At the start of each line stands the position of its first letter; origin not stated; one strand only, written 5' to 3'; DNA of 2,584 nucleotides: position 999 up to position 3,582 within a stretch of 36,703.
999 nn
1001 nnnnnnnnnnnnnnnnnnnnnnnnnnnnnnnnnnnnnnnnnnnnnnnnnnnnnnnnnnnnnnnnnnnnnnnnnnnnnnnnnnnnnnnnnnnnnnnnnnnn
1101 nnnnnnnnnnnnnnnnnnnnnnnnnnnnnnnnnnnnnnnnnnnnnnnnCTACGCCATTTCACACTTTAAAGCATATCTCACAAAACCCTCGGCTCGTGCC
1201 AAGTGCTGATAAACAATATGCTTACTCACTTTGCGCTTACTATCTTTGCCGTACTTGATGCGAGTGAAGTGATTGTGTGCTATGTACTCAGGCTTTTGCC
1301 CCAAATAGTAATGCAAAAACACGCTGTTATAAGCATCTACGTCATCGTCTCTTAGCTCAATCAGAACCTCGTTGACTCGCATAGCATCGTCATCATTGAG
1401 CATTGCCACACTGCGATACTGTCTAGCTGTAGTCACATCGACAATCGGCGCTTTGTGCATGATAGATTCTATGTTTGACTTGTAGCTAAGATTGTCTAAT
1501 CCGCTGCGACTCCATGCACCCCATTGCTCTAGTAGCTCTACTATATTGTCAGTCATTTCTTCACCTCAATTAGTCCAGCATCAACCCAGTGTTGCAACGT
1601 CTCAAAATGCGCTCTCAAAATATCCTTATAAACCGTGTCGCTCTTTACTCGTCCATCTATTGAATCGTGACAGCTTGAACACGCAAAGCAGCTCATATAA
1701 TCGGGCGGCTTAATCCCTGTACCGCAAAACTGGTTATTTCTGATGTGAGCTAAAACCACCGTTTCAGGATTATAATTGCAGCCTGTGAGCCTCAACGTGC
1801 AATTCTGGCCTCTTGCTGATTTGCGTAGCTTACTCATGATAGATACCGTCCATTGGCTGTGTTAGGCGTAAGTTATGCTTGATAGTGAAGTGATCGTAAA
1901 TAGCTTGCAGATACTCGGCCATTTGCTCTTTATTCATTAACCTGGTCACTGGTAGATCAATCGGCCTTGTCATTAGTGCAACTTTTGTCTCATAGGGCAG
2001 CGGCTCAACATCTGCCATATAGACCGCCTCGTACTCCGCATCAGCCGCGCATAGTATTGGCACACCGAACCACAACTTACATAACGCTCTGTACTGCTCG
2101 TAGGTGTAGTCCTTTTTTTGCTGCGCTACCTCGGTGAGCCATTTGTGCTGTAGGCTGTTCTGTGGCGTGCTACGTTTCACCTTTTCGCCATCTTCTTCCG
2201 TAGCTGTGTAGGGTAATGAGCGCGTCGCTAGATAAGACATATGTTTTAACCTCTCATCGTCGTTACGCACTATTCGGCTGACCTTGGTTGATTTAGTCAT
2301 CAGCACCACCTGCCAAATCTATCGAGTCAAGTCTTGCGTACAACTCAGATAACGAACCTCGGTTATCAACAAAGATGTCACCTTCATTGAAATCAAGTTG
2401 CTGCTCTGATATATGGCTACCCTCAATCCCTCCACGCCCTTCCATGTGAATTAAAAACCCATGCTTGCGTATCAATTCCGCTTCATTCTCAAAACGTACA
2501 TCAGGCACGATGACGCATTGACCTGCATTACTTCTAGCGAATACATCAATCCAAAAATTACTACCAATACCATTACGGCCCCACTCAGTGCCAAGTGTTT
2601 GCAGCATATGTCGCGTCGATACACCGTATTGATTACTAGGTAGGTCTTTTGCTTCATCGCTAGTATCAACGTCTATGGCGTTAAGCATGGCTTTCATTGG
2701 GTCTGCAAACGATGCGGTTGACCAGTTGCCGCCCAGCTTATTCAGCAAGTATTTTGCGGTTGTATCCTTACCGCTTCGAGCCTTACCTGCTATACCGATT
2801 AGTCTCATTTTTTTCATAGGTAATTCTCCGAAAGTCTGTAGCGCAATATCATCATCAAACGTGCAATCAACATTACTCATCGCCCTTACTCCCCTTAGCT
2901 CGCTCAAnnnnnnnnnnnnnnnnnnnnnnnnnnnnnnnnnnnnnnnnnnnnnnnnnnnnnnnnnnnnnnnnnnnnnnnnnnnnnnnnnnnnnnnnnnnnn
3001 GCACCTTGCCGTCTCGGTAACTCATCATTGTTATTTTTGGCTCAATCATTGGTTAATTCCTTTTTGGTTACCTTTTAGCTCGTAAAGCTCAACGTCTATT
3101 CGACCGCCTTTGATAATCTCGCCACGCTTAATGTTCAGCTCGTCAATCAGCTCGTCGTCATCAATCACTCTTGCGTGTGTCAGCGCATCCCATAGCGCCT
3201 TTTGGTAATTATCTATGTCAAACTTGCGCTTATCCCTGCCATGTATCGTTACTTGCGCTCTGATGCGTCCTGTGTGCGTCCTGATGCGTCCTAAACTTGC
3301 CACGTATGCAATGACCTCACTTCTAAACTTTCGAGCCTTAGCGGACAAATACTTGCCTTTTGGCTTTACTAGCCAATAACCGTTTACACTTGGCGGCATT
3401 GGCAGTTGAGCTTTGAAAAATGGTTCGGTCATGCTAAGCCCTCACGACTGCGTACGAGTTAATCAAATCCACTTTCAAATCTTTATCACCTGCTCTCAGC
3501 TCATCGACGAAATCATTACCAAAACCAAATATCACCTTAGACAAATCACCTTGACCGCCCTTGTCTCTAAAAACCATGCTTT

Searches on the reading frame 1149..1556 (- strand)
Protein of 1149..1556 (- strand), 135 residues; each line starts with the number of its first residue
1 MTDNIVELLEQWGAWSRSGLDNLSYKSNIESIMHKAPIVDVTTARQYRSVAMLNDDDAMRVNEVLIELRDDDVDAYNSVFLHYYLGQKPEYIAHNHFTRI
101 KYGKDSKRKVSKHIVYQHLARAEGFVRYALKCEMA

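Call 4: search_protein_families(library=pfam, proteins=[window:1149-1556:-], max_evalue=1)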
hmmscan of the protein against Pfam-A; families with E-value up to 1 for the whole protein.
window:1149-1556:- (135 aa): 1 family
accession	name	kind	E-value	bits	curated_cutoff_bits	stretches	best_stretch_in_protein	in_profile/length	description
PF06530.18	Phage_antitermQ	-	6.4e-10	39.4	26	1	4-128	3-108/118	Phage antitermination protein Q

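Call 5: search_protein_families(library=phrogs, proteins=[window:1149-1556:-], max_evalue=1)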
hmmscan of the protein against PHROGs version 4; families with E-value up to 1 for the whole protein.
window:1149-1556:- (135 aa): 5 families
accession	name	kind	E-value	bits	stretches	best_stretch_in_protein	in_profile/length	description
phrog_79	-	transcription regulation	3.8e-14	53.7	1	4-130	21-137/156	anti-termination protein Q-like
phrog_943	-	transcription regulation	1e-09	39.6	1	5-105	16-110/165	anti-termination protein Q-like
phrog_13290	-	unknown function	0.028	15.7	1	1-131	1-117/119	-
phrog_5285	-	unknown function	0.049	14.9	1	5-83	6-79/127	-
phrog_15110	-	unknown function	0.13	14.1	1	69-110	45-87/91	-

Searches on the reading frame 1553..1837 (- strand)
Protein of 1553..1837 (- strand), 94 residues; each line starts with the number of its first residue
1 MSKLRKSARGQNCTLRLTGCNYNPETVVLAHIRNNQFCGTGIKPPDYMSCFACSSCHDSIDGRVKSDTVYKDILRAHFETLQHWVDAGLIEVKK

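Call 4: search_protein_families(library=pfam, proteins=[window:1553-1837:-], max_evalue=1)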
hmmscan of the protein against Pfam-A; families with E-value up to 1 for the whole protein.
window:1553-1837:- (94 aa): 1 family
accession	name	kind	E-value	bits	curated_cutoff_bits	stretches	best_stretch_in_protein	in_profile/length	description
PF07102.17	YbcO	-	2.2e-27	95.3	29.9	1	2-72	1-73/92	Putative nuclease YbcO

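Call 5: search_protein_families(library=phrogs, proteins=[window:1553-1837:-], max_evalue=1)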
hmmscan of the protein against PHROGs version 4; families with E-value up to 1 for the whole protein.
window:1553-1837:- (94 aa): 2 families
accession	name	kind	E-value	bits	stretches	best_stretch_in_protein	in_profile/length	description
phrog_131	-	DNA, RNA and nucleotide metabolism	3.8e-33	115.4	1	1-94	31-128/131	HNH endonuclease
phrog_7109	-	unknown function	5.5e-09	36.7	1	37-65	4-32/62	-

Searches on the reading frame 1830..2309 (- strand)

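Call 4: search_protein_families(library=pfam, proteins=[window:1830-2309:-], max_evalue=1)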
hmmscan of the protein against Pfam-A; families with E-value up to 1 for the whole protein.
window:1830-2309:- (159 aa): 1 family
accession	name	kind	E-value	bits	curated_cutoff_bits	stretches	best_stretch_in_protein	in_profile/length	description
PF04485.17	NblA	-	0.11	13.4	25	1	124-147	19-42/50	Phycobilisome degradation protein nblA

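Call 5: search_protein_families(library=phrogs, proteins=[window:1830-2309:-], max_evalue=1)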
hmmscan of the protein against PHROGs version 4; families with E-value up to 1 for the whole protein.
window:1830-2309:- (159 aa): 2 families
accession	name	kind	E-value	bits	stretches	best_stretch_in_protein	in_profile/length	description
phrog_7283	-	DNA, RNA and nucleotide metabolism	7.9e-23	82.2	1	45-144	39-143/156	NinB/ Orf homologous recombination mediator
phrog_72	-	DNA, RNA and nucleotide metabolism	1.2e-06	29.8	1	43-154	49-147/161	NinB/ Orf homologous recombination mediator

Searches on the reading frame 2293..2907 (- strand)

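Call 4: search_protein_families(library=pfam, proteins=[window:2293-2907:-], max_evalue=1)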
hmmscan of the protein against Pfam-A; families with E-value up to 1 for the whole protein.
window:2293-2907:- (204 aa): 3 families
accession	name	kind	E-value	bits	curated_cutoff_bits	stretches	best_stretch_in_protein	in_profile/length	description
PF21448.3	DNMK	-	2.6e-23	83.3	27.1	2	84-191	115-231/232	Deoxynucleotide monophosphate kinase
PF04275.20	P-mevalo_kinase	-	0.0004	20.8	33.8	1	39-148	1-110/114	Phosphomevalonate kinase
PF13238.12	AAA_18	-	0.0045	17.9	29.4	1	37-150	1-93/128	AAA domain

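Call 5: search_protein_families(library=phrogs, proteins=[window:2293-2907:-], max_evalue=1)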
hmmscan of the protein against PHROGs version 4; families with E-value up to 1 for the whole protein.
window:2293-2907:- (204 aa): 3 families
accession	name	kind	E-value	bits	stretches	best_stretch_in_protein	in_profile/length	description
phrog_139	-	other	4.2e-50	172.1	1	28-196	77-259/342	deoxynucleoside monophosphate kinase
phrog_168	-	DNA, RNA and nucleotide metabolism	0.021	15.5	1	32-69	40-77/314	clamp loader of DNA polymerase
phrog_761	-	other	0.25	11.9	1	31-61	16-46/362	thymidylate kinase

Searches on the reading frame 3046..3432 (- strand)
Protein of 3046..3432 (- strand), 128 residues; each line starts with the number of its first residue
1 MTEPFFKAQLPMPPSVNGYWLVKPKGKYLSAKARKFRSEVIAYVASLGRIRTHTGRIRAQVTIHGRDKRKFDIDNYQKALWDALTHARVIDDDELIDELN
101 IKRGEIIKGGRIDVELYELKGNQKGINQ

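Call 4: search_protein_families(library=pfam, proteins=[window:3046-3432:-], max_evalue=1)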
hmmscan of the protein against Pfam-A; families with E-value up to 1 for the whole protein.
window:3046-3432:- (128 aa): 3 families
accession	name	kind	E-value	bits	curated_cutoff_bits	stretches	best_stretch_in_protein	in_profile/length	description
PF05866.16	RusA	-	4.6e-13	50.3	22.8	1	11-116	1-123/124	Endodeoxyribonuclease RusA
PF07800.18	DUF1644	-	0.018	15.6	25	1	15-92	93-163/166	Protein of unknown function (DUF1644)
PF08892.16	YqcI_YcgG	-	0.047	13.9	27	1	32-96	37-98/211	YqcI/YcgG family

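Call 5: search_protein_families(library=phrogs, proteins=[window:3046-3432:-], max_evalue=1)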
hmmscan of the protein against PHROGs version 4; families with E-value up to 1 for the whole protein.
window:3046-3432:- (128 aa): 8 families
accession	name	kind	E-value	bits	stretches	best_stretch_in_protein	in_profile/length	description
phrog_34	-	DNA, RNA and nucleotide metabolism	2e-34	120.4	1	7-125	76-200/259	RusA-like Holliday junction resolvase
phrog_1532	-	unknown function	5.4e-20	71.9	1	54-122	7-75/80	-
phrog_1682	-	DNA, RNA and nucleotide metabolism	6.9e-07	29.9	1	17-123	41-149/387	RusA-like Holliday junction resolvase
phrog_140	-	DNA, RNA and nucleotide metabolism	8.7e-07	29.8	1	28-124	63-173/219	RusA-like Holliday junction resolvase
phrog_11573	-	unknown function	4.2e-06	28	1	13-109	9-99/110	-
phrog_11894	-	DNA, RNA and nucleotide metabolism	2.5e-05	25.6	1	66-107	68-109/122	RusA-like Holliday junction resolvase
phrog_9036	-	unknown function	0.1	13.2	1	65-110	154-200/229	-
phrog_25213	-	unknown function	0.15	12.3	1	48-86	266-302/332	-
